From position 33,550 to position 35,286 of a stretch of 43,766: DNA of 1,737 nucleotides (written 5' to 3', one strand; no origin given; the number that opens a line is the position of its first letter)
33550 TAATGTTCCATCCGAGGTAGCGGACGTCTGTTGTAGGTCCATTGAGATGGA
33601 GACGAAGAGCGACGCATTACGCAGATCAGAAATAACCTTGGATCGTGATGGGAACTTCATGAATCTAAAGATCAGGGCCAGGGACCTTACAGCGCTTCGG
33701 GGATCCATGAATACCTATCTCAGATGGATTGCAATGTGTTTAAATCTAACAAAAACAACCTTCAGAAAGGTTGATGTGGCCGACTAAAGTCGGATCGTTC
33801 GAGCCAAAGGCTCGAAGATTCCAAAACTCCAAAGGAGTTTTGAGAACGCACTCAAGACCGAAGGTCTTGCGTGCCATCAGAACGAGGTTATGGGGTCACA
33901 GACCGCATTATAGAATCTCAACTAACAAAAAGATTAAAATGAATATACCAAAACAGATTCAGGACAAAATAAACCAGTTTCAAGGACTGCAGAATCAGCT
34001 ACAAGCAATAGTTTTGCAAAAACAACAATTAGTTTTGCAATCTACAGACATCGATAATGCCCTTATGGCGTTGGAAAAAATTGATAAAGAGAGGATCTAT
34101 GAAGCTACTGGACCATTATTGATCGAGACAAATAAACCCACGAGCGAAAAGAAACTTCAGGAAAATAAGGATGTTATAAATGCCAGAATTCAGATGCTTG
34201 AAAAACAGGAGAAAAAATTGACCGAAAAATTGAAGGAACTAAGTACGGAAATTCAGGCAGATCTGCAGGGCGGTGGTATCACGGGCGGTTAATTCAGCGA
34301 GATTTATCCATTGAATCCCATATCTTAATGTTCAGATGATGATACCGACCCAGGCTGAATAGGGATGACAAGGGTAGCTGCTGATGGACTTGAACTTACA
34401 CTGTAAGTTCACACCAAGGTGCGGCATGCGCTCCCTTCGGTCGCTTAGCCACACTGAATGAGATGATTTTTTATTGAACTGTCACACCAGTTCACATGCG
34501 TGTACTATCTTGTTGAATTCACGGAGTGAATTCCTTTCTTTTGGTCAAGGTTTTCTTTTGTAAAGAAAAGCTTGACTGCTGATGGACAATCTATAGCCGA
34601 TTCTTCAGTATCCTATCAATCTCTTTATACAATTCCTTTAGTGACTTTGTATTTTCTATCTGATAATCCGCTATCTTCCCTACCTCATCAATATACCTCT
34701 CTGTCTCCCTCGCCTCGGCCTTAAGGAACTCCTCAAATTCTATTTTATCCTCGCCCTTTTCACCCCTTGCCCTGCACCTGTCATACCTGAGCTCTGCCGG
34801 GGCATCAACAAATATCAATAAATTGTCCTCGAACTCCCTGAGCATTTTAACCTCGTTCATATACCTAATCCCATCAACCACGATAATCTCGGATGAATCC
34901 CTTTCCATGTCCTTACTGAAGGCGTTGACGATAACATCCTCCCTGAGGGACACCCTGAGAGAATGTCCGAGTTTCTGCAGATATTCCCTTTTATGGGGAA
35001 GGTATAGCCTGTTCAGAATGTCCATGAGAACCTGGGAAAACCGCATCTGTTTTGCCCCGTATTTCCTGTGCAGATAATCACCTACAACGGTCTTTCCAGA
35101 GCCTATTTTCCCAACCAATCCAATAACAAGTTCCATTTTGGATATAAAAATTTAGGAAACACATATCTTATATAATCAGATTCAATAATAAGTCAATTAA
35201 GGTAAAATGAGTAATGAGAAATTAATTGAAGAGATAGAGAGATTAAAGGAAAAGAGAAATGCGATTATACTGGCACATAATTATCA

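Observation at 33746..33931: Stem-loop array inserted into the ATGA-coupled pcc1/pfdB junction; in-silico excision restores the overlap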

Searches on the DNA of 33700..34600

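Call 36: search_rna_families(source=window, start=33700, end=34600, threshold=evalue, max_evalue=10)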
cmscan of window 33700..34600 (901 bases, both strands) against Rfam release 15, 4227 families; matches with E-value up to 10: 18.
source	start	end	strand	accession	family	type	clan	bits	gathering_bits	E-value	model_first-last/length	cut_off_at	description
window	34332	34387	+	RF00095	snoPyro_CD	Gene; snRNA; snoRNA; CD-box;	CL00132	26.4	45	0.0037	1-58/58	no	Pyrococcus C/D box small nucleolar RNA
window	34331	34388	+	RF00089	SNORD31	Gene; snRNA; snoRNA; CD-box;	CL00053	23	40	0.017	1-69/69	no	Small nucleolar RNA SNORD31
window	34331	34387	+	RF01516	v-snoRNA-1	Gene; snRNA; snoRNA; CD-box;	-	19.7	75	0.26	1-65/65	no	Human herpesvirus 1 small nucleolar RNA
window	34334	34386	+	RF01141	sR18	Gene; snRNA; snoRNA; CD-box;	-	19.3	45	0.092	1-56/56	no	Small nucleolar RNA sR18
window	33784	33896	-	RF01405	STnc490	Gene; sRNA;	-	19.1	56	0.31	1-124/124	no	STnc490 Hfq binding RNA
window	34332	34386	+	RF01152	sR1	Gene; snRNA; snoRNA; CD-box;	-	18.6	45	0.03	1-57/57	no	Small nucleolar RNA sR1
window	34332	34386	+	RF01145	sR14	Gene; snRNA; snoRNA; CD-box;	-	18.5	38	0.02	1-54/54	no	Small nucleolar RNA sR14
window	34094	34124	+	RF01164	SNORD107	Gene; snRNA; snoRNA; CD-box;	-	16.3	50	6.8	1-74/74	no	Small nucleolar RNA SNORD107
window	34334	34385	+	RF01147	sR12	Gene; snRNA; snoRNA; CD-box;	-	15.6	38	1.3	1-52/52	no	Small nucleolar RNA sR12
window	34324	34386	+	RF01132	sR48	Gene; snRNA; snoRNA; CD-box;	-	15.2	40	8.6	1-59/59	no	Small nucleolar RNA sR48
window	34332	34385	+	RF01150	sR11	Gene; snRNA; snoRNA; CD-box;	-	15.1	39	4.6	1-57/57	no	Small nucleolar RNA sR11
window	34335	34386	+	RF01129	sR44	Gene; snRNA; snoRNA; CD-box;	-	14.9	45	0.59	1-55/55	no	Small nucleolar RNA sR44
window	34332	34386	+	RF01144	sR17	Gene; snRNA; snoRNA; CD-box;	-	14.9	36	0.99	1-55/55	no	Small nucleolar RNA sR17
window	34333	34385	+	RF01304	sR5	Gene; snRNA; snoRNA; CD-box;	-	13.7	40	2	1-53/53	no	Small nucleolar RNA sR5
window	34332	34386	+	RF01149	sR10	Gene; snRNA; snoRNA; CD-box;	-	12.2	45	2.7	1-54/54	no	Small nucleolar RNA sR10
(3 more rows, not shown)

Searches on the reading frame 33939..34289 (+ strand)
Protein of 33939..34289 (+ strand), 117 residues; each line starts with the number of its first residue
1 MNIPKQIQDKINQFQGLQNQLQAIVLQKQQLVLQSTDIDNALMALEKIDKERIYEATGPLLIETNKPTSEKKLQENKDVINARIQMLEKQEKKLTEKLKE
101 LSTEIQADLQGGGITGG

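Call 43: search_protein_families(library=pfam, proteins=[window:33939-34289:+], max_evalue=0.01)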
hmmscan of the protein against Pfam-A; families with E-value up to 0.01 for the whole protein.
window:33939-34289:+ (117 aa): 2 families
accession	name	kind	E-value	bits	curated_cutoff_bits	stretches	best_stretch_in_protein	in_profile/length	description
PF01920.25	Prefoldin_2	-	2.2e-20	73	27.6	1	8-111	1-105/106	Prefoldin subunit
PF25058.1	ARM_TT21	-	0.00062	20.2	27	1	6-53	79-125/155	Tetratricopeptide repeat protein 21 ARM repeat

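Call 72: search_protein_families(library=ncbifam, proteins=[window:33939-34289:+], max_evalue=0.1)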
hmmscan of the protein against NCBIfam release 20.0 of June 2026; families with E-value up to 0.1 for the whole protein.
window:33939-34289:+ (117 aa): 7 families
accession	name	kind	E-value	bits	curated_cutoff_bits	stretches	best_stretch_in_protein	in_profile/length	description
TIGR02338.1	gimC_beta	equivalog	1.5e-24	86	73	1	3-110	1-109/110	prefoldin subunit beta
NF041495.1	MobB_relaxase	equivalog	0.0043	16.9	200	1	41-116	119-193/267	MobB family relaxase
TIGR00293.1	TIGR00293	equivalog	0.0085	16.2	53.9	1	70-107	81-118/129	prefoldin subunit alpha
NF033542.1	transpos_IS110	equivalog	0.023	13.8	140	1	17-110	119-212/343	IS110 family RNA-guided transposase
NF002234.0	PRK01146.1-2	equivalog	0.027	15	133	1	11-82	18-87/95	DNA-directed RNA polymerase subunit L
TIGR02606.1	antidote_CC2985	hypoth_equivalog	0.042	13.9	46.2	1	78-112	28-58/70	type II toxin-antitoxin system ParD family antitoxin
NF040947.1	trans_reg_LysM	equivalog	0.058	13.2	180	1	16-60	55-97/136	HTH-type transcriptional regulator LysM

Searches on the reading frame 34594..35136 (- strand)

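Call 43: search_protein_families(library=pfam, proteins=[window:34594-35136:-], max_evalue=0.01)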
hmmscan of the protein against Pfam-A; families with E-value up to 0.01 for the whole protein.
window:34594-35136:- (181 aa): 8 families
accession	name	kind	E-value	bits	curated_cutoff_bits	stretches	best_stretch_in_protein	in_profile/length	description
PF13238.12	AAA_18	-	1.6e-11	45.2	29.4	1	5-134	1-121/128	AAA domain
PF13207.12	AAA_17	-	1.1e-09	39.2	27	1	9-133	2-131/136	AAA domain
PF01121.26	CoaE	-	5.3e-05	23.4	27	0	3-68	1-72/180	Dephospho-CoA kinase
PF13401.12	AAA_22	-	0.0001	23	27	1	5-102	8-104/130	AAA domain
PF01712.25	dNK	-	0.00014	22.2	27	0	97-161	115-179/203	Deoxynucleoside kinase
PF21448.3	DNMK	-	0.00041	20.5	27.1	0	50-115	131-199/232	Deoxynucleotide monophosphate kinase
PF13671.12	AAA_33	-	0.0023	18.7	27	0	4-135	1-129/143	AAA domain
PF13189.12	Cytidylate_kin2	-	0.004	17.8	28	0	7-151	4-156/176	Cytidylate kinase-like family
